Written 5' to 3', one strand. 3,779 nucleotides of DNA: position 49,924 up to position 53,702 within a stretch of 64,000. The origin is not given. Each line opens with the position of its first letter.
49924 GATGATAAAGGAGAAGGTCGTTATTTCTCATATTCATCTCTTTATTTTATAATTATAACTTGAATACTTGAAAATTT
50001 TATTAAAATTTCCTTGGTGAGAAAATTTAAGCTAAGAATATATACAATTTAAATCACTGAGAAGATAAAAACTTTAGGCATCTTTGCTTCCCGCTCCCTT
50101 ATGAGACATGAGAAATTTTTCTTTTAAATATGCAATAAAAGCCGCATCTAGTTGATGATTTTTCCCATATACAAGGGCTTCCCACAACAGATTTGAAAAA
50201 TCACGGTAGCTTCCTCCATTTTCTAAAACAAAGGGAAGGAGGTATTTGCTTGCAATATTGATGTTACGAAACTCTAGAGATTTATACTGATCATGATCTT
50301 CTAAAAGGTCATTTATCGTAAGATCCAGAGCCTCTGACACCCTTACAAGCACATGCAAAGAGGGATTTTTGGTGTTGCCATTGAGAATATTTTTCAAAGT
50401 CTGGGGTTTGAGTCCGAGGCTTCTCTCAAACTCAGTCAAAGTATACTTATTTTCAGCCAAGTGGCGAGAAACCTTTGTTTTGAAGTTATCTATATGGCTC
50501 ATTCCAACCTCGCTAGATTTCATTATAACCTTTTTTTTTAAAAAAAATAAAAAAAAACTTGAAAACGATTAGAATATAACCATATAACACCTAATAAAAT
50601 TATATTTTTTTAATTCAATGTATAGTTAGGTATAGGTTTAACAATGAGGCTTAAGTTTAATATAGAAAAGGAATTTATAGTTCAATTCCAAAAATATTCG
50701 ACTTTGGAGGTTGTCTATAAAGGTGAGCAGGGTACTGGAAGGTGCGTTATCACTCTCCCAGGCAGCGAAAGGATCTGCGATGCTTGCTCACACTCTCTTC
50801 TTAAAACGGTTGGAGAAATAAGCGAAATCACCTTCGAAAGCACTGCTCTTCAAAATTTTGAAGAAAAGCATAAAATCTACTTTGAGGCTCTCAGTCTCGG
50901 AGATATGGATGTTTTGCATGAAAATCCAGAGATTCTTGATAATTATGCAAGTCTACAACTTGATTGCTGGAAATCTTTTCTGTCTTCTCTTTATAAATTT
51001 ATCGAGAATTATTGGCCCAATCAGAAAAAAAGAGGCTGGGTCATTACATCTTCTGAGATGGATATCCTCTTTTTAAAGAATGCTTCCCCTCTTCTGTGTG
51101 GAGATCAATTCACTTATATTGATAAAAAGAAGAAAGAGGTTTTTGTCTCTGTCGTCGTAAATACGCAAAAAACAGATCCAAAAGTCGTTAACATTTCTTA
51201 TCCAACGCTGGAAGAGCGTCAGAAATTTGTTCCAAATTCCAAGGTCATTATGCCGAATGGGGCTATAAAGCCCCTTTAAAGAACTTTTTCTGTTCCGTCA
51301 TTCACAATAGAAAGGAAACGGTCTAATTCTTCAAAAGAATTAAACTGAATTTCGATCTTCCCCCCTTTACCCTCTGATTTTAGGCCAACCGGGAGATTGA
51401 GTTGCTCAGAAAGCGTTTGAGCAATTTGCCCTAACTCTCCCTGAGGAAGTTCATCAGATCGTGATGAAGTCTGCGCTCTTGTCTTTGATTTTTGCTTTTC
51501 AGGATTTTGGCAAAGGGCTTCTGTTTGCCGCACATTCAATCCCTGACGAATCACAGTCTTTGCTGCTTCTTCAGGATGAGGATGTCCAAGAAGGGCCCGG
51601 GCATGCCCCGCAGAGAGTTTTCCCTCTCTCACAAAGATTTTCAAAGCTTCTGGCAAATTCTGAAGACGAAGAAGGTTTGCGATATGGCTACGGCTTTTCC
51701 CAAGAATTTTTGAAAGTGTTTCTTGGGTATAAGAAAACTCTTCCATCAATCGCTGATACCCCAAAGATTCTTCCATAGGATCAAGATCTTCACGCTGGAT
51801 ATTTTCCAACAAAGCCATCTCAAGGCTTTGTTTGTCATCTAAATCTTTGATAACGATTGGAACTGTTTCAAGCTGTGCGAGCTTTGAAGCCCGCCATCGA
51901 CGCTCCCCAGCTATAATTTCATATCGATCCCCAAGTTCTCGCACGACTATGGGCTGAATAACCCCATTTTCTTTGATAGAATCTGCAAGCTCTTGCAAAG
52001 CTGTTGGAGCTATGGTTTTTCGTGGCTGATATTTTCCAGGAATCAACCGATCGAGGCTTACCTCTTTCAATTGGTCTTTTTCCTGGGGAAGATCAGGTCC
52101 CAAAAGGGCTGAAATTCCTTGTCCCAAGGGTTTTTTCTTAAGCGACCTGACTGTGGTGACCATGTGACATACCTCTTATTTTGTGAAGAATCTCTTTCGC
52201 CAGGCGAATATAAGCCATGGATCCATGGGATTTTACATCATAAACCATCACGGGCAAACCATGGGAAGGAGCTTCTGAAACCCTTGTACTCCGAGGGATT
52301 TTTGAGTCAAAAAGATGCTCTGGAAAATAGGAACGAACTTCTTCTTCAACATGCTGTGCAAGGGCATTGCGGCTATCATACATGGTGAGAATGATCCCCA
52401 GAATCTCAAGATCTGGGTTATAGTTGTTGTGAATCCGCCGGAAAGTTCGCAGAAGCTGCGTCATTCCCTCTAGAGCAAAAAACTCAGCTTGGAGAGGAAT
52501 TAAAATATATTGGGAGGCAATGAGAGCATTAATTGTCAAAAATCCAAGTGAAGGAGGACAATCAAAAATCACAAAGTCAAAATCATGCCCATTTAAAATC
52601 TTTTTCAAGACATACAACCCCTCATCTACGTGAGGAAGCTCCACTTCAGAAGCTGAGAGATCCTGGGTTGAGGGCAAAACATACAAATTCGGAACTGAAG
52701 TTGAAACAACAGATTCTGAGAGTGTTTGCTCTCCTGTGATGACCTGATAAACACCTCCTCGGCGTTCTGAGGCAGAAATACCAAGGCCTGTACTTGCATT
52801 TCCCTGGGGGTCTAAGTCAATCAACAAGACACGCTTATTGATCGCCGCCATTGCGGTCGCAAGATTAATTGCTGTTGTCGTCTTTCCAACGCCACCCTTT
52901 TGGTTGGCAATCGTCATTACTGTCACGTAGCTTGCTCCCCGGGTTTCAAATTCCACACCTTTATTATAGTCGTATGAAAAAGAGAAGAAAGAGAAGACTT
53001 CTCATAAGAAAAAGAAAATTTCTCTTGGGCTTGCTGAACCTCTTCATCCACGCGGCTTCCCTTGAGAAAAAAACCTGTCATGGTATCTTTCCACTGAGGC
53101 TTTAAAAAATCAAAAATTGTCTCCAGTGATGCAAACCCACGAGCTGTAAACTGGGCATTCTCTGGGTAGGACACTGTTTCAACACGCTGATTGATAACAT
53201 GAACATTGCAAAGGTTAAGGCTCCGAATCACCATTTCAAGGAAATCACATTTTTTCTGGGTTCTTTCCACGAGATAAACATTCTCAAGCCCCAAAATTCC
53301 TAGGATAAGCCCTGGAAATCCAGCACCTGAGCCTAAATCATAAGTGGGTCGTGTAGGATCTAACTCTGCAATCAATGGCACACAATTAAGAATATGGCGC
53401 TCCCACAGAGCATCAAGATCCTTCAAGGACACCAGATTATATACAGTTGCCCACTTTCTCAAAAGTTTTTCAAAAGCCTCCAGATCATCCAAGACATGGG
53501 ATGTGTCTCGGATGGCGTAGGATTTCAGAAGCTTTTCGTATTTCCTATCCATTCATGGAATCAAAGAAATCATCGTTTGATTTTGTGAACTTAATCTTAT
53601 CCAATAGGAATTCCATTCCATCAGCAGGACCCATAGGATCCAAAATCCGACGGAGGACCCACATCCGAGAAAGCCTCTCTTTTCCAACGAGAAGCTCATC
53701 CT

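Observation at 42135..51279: AT-rich signalling island with duplicated module: SSF-transporter/histidine-kinase fusion + atypical REC protein + XRE-like HTH protein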

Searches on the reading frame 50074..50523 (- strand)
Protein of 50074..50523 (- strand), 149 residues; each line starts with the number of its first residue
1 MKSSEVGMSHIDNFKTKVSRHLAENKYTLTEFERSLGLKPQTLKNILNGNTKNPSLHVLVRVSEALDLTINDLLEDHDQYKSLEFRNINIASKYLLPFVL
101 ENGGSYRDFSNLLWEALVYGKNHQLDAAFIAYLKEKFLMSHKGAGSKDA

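Call 4: search_protein_families(library=pfam, proteins=[window:50074-50523:-], max_evalue=0.1)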
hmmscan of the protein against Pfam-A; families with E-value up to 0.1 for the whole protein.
window:50074-50523:- (149 aa): 4 families
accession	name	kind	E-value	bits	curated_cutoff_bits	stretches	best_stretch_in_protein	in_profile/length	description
PF13443.12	HTH_26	-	4.2e-10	40.2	22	1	19-76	3-60/63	Cro/C1-type HTH DNA-binding domain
PF01381.28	HTH_3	-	5.9e-09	36.3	23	1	24-73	7-55/55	Helix-turn-helix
PF12844.13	HTH_19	-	9.1e-07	29.1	30.2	1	24-74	10-59/64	Helix-turn-helix domain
PF13560.12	HTH_31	-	0.0065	17.2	27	1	26-69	14-57/64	Helix-turn-helix domain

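Call 5: search_protein_families(library=ncbifam, proteins=[window:50074-50523:-], max_evalue=0.1)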
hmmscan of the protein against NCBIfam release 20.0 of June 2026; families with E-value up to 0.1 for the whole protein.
window:50074-50523:- (149 aa): 7 families
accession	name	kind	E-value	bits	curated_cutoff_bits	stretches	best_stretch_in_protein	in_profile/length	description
NF010465.0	PRK13890.1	equivalog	6.7e-06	26.2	96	1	14-81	6-72/121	conjugal transfer protein TrbA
NF006015.0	PRK08154.1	subfamily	0.039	13.1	204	1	43-80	60-96/314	anaerobic benzoate catabolism transcriptional regulator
NF007271.0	PRK09726.1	equivalog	0.055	13.5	79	1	24-70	23-68/88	type II toxin-antitoxin system antitoxin HipB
TIGR04111.1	BcepMu_gp16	hypoth_equivalog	0.063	13.2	34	0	17-52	4-39/55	phage-associated protein, BcepMu gp16 family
NF041951.1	phage_RstR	subfamily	0.068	13.4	80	1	24-82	13-70/108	RstR family transcriptional repressor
NF004615.0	PRK05949.1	subfamily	0.074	11.9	530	1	17-79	186-245/327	RNA polymerase sigma factor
TIGR03879.1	near_KaiC_dom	domain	0.091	13.2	65.1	0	24-53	33-62/91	probable regulatory domain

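Call 66: search_solved_structures(query=window:50074-50523:-, max_evalue=1, show_alignments=2)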
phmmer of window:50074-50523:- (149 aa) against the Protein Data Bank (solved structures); distinct sequences matched with E-value up to 1: 16.
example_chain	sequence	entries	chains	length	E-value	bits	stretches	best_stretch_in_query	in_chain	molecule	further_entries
3qq6_A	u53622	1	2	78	0.00046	23.6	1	16-77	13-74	HTH-type transcriptional regulator sinR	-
5tn0_A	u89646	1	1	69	0.00059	23.2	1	17-77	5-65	HTH-type transcriptional regulator SinR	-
1b0n_A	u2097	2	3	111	0.00087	22.7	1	17-79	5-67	PROTEIN (SINR PROTEIN) | HTH-TYPE TRANSCRIPTIONAL REGULATOR SINR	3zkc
4ich_A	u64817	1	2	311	0.025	18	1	8-82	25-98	Transcriptional regulator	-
2kpj_A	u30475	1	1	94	0.23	14.8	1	14-94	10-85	SOS-response transcriptional repressor, LexA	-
7tgh_A2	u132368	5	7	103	0.26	14.7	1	18-70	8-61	Ribosomal protein L51/S25/CI-B8 domain protein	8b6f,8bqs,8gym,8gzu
3i5p_A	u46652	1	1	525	0.27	14.6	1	82-119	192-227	Nucleoporin NUP170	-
2wiu_B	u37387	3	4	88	0.32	14.4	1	23-71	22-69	HTH-TYPE TRANSCRIPTIONAL REGULATOR HIPB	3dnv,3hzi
4yg4_A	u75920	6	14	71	0.35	14.2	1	23-70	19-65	Antitoxin HipB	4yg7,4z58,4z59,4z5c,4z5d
6jq1_A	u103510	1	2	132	0.36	14.2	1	24-80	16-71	Transcriptional regulator, XRE family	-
4qni_A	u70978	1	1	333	0.4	14.1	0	83-107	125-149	Uncharacterized protein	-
4yg1_A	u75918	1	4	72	0.41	14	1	23-70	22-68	Antitoxin HipB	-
5k98_B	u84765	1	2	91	0.45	13.9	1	23-71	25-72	Antitoxin HipB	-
4z5h_A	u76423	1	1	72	0.5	13.7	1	23-70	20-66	Antitoxin HipB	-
2mlb_A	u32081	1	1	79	0.82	13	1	29-58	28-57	redesigned ubiquitin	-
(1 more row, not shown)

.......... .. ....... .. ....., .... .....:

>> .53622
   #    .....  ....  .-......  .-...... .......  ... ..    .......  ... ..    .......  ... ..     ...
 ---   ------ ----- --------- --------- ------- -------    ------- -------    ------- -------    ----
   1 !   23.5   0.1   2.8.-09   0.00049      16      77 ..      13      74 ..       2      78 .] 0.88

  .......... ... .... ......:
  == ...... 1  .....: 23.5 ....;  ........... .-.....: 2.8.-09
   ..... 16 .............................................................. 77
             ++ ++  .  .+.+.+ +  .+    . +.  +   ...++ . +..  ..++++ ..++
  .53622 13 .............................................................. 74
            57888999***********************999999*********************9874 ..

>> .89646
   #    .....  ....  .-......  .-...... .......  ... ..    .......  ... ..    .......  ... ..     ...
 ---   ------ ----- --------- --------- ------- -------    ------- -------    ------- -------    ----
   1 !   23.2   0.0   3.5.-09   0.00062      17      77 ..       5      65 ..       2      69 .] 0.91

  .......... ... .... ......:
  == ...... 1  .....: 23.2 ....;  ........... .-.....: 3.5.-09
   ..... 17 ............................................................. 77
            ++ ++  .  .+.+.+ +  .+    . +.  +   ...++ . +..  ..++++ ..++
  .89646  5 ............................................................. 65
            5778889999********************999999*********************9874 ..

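Call 100: predict_structure(alignment_id=A7)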
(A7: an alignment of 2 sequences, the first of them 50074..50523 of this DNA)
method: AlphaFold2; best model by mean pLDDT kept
length: 149 residues; sequences in the alignment: 2
mean_pLDDT: 81.5   pTM: 0.51
mean pLDDT of the five models: 81.5, 77.7, 76.9, 63.2, 62.5
residues with pLDDT >= 90: 52; 70-90: 73; 50-70: 10; < 50: 14
segments of 3 or more residues with pLDDT < 50: 1-7, 145-149
pLDDT, mean of each block of 10 residues (from residue 1): 48 89 91 90 90 81 83 64 79 91 88 90 93 94 50
secondary structure, 60 per line:
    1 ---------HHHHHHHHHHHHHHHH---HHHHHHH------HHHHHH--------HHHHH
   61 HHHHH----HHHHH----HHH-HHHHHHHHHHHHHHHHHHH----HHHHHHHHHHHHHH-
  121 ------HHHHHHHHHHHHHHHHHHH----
elements in order: H10-25 H29-35 H42-47 H56-65 H70-74 H83-101 H106-119 H127-145

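Call 102: fold_search(model_id=the predicted structure, library=pdb)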
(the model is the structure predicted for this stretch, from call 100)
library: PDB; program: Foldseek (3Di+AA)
matches with E <= 10: 300; with E <= 0.001: 0
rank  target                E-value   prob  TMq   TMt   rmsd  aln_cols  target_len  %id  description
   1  3qq6_B                1.5e-02  1.00  0.41  0.82   2.0        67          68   27  The N-terminal DNA binding domain of SinR from Bacillus subtilis (released 2011-06-15)
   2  3zkc_B                2.8e-02  1.00  0.37  0.81   1.7        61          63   28  Crystal structure of the master regulator for biofilm formation SinR in complex with DNA. (released 2013-03-06)
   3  6jq1_B                3.1e-02  0.99  0.36  0.41  11.9       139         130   18  Crystal Structure of DdrO from Deinococcus geothermalis (released 2019-08-28)
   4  1b0n_A                3.5e-02  1.00  0.39  0.55   8.6       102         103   22  SINR PROTEIN/SINI PROTEIN COMPLEX (released 1999-01-13)
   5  2kpj_MODEL_1_A        4.7e-02  1.00  0.40  0.60   3.0        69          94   22  Solution Structure Of Protein SOS-response transcriptional repressor, LexA From Eubacterium rectale. Northeast (released 2009-11-17)
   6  6jq1_A                5.5e-02  0.99  0.37  0.42  11.1       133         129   18  Crystal Structure of DdrO from Deinococcus geothermalis (released 2019-08-28)
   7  3qq6_A                6.4e-02  1.00  0.40  0.80   2.9        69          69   26  The N-terminal DNA binding domain of SinR from Bacillus subtilis (released 2011-06-15)
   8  7t5u                  9.2e-02  1.00  0.38  0.76   1.9        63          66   24  Structure of E. coli MS115-1 CapH N-terminal domain (released 2022-09-14)
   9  6rnz_A                1.2e-01  1.00  0.36  0.72   2.8        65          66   25  Crystal structure of the N-terminal HTH DNA-binding domain of the essential repressor DdrO from radiation-resistant De (released 2019-10-09)
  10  3zkc_A                1.2e-01  1.00  0.37  0.82   1.6        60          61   28  Crystal structure of the master regulator for biofilm formation SinR in complex with DNA. (released 2013-03-06)
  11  3op9                  1.2e-01  0.99  0.38  0.51   8.5       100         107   19  Crystal structure of transcriptional regulator from Listeria innocua (released 2010-09-15)
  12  5tn0_MODEL_1_A        1.4e-01  1.00  0.37  0.73   2.2        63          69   27  Solution Structure of the N-terminal DNA-binding domain of the master biofilm-regulator SinR from Bacillus sub (released 2017-10-25)
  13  6rnx_A                1.4e-01  0.93  0.37  0.43  11.9       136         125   15  Crystal structure of the essential repressor DdrO from radiation-resistant Deinococcus bacteria (Deinococcus deserti) (released 2019-10-09)
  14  9sf2_A                1.5e-01  0.96  0.38  0.45  12.0       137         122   16  Phage Phi106 repressor in complex with AimX (released 2026-01-14)
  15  8p8o_F                1.5e-01  0.92  0.36  0.38  11.4       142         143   16  M. tuberculosis dUTPase - Stl1-159 (StlNT) complex structure (released 2024-11-27)
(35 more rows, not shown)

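Call 103: search_protein_families(library=padloc, proteins=[window:50074-50523:-], max_evalue=0.001)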
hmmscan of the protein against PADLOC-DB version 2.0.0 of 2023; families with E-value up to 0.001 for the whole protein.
window:50074-50523:- (149 aa): 3 families
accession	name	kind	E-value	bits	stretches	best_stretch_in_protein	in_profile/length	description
PDLC04142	capH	-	0.0002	20.4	1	13-81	6-73/103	capH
PDLC04775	PDC-M69A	-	0.00021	19.8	1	14-80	8-73/113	-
PDLC02926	HTH_VI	-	0.00085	17.5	0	25-74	13-61/92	-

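Call 104: search_protein_families(library=phrogs, proteins=[window:50074-50523:-], max_evalue=0.001)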
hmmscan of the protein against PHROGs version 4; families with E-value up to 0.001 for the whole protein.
window:50074-50523:- (149 aa): 7 families
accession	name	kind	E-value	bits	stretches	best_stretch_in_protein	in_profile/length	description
phrog_8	-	transcription regulation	1.9e-09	38.4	1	21-82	83-144/346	transcriptional regulator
phrog_4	-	transcription regulation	1.5e-07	31.8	1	11-103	134-223/400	transcriptional repressor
phrog_3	-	transcription regulation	1.8e-07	32.3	1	7-84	82-156/430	transcriptional repressor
phrog_4583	-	transcription regulation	1.2e-05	26.2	1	15-77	12-73/81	transcriptional repressor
phrog_2967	-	transcription regulation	2.7e-05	24.8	1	13-85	10-78/225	transcriptional regulator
phrog_1337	-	DNA, RNA and nucleotide metabolism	5.9e-05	23.5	1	8-82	9-87/316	DNA binding protein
phrog_769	-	transcription regulation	0.00042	21.3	1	16-53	14-51/89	transcriptional repressor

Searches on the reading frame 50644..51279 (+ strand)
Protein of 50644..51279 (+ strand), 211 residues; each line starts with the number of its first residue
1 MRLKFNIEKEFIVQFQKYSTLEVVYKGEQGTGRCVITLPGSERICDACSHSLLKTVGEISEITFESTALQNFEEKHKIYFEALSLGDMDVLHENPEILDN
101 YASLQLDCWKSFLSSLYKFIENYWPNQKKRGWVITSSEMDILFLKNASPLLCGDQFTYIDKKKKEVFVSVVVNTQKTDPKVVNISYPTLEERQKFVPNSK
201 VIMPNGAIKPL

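Call 4: search_protein_families(library=pfam, proteins=[window:50644-51279:+], max_evalue=0.1)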
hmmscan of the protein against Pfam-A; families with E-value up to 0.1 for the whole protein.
window:50644-51279:+ (211 aa): 0 families

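Call 5: search_protein_families(library=ncbifam, proteins=[window:50644-51279:+], max_evalue=0.1)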
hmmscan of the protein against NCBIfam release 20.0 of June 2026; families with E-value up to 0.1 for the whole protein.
window:50644-51279:+ (211 aa): 0 families

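Call 103: search_protein_families(library=padloc, proteins=[window:50644-51279:+], max_evalue=0.001)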
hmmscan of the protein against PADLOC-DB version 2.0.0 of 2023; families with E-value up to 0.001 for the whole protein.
window:50644-51279:+ (211 aa): 0 families

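Call 104: search_protein_families(library=phrogs, proteins=[window:50644-51279:+], max_evalue=0.001)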
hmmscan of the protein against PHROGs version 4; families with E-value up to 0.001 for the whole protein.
window:50644-51279:+ (211 aa): 0 families

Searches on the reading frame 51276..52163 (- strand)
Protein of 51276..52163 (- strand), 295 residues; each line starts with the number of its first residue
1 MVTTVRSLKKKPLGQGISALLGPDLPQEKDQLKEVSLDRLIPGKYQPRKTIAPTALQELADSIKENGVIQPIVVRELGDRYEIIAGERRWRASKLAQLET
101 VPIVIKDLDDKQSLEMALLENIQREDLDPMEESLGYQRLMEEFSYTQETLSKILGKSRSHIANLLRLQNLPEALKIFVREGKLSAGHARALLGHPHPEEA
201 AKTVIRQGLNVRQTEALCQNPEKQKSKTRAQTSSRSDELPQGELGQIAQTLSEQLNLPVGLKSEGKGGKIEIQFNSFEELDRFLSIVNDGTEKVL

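Call 19: search_protein_families(library=pfam, proteins=[window:51276-52163:-], max_evalue=0.001)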
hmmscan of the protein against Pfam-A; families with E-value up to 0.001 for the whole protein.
window:51276-52163:- (295 aa): 3 families
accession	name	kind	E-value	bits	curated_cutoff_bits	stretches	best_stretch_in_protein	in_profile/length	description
PF02195.25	ParB_N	-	2.6e-36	124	26.3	1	31-123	2-95/95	ParB N-terminal domain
PF17762.8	HTH_ParB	-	4.4e-32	110.7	22.6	1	125-220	1-99/102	ParB HTH domain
PF23552.2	ParB_C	-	3.9e-09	36.3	23.8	1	245-285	6-47/50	ParB dimerisation domain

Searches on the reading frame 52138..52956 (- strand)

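Call 19: search_protein_families(library=pfam, proteins=[window:52138-52956:-], max_evalue=0.001)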
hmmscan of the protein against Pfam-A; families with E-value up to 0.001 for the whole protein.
window:52138-52956:- (272 aa): 9 families
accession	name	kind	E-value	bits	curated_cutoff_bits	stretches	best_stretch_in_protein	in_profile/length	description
PF13614.12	AAA_31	-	1e-58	198.6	27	1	12-185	2-177/177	AAA domain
PF01656.29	CbiA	-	9.5e-32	110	25.4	1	15-236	2-125/125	CobQ/CobB/MinD/ParA nucleotide binding domain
PF02374.21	ArsA_ATPase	-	1.7e-10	41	24.3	1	19-146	8-148/305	Anion-transporting ATPase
PF10609.15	ParA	-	3.6e-10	40.1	27.1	1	13-175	5-163/246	NUBPL iron-transfer P-loop NTPase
PF06564.18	CBP_BcsQ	-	1.7e-09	38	21.3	1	13-158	3-148/234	Cellulose biosynthesis protein BcsQ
PF09140.17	MipZ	-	2.3e-09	37.4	20.7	1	13-163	2-137/262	ATPase MipZ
PF00142.24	Fer4_NifH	-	1.1e-08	35.3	25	1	19-259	7-247/271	4Fe-4S iron sulfur cluster binding proteins, NifH/frxC family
PF07015.17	VirC1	-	0.00079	19.3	24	0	13-49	3-39/231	VirC1 protein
PF01268.25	FTHFS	-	0.00088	18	27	0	8-47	54-93/556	Formate--tetrahydrofolate ligase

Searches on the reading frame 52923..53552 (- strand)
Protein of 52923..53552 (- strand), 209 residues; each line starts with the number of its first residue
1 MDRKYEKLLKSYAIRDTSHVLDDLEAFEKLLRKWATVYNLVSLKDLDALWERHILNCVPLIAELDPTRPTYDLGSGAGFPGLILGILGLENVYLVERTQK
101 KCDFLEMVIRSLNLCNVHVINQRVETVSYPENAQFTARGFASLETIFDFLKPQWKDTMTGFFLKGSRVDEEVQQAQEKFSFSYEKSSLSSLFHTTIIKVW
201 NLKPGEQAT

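Call 19: search_protein_families(library=pfam, proteins=[window:52923-53552:-], max_evalue=0.001)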
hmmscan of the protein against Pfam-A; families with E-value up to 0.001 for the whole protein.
window:52923-53552:- (209 aa): 1 family
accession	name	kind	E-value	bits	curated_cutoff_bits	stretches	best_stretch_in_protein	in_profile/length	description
PF02527.21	GidB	-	5.2e-39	133.9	27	1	22-187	3-171/184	rRNA small subunit methyltransferase G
